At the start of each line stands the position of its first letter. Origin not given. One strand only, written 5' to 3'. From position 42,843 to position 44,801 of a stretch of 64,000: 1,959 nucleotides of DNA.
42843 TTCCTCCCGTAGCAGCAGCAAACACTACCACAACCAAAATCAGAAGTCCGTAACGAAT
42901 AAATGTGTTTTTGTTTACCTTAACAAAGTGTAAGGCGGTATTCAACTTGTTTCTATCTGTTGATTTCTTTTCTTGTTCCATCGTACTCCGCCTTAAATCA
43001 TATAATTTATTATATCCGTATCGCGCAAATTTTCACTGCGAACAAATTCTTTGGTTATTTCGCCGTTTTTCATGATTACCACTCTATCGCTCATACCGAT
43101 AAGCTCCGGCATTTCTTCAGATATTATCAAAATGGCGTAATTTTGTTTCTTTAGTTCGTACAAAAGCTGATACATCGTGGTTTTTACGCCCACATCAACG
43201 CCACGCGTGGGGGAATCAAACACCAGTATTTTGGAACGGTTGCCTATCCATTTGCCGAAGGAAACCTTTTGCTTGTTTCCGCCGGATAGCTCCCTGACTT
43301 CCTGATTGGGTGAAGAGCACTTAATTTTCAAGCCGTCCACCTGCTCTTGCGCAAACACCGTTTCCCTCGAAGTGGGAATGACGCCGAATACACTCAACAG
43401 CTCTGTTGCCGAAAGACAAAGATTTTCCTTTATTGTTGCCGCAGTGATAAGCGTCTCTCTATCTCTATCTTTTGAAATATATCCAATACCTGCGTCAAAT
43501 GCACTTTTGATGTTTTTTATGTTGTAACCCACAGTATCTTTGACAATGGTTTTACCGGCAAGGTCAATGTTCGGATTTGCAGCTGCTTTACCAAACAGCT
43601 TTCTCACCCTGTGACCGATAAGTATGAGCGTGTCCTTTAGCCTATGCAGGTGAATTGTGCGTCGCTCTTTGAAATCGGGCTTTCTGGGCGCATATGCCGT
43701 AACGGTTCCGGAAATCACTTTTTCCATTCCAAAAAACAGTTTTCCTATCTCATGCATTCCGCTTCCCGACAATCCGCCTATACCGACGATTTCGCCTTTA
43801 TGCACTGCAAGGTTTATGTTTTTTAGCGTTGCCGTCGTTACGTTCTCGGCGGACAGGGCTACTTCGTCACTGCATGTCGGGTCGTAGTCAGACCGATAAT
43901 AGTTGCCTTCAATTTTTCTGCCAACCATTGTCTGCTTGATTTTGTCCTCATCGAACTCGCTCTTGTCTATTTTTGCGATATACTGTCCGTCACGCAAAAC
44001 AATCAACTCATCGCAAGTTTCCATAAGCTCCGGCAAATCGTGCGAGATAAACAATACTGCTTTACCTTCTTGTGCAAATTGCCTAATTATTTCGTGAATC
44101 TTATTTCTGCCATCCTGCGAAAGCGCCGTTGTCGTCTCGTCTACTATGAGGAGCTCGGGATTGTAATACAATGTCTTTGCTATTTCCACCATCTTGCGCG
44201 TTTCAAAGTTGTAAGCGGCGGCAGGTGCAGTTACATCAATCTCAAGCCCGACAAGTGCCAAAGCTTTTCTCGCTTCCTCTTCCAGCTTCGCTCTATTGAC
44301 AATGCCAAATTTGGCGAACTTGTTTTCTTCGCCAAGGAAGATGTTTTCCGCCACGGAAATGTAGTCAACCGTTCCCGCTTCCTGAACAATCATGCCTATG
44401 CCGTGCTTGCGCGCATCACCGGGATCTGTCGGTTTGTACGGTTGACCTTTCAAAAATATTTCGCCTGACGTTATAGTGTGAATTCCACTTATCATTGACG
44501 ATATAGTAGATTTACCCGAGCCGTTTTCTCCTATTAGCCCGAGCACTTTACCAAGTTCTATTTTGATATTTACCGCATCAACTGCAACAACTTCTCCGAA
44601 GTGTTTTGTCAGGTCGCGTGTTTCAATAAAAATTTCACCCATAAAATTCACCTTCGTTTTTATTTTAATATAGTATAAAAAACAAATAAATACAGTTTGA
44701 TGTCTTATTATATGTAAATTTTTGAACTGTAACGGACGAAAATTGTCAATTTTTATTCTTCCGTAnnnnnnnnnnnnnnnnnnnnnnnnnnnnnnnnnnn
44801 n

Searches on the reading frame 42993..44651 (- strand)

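Call 91: search_protein_families(library=pfam, proteins=[window:42993-44651:-], max_evalue=0.0001)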
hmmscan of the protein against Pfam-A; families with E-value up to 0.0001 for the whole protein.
window:42993-44651:- (552 aa): 1 family
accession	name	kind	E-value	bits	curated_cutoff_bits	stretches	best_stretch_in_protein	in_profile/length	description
PF00005.33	ABC_tran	-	4.2e-37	128.2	25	2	25-174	2-136/137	ABC transporter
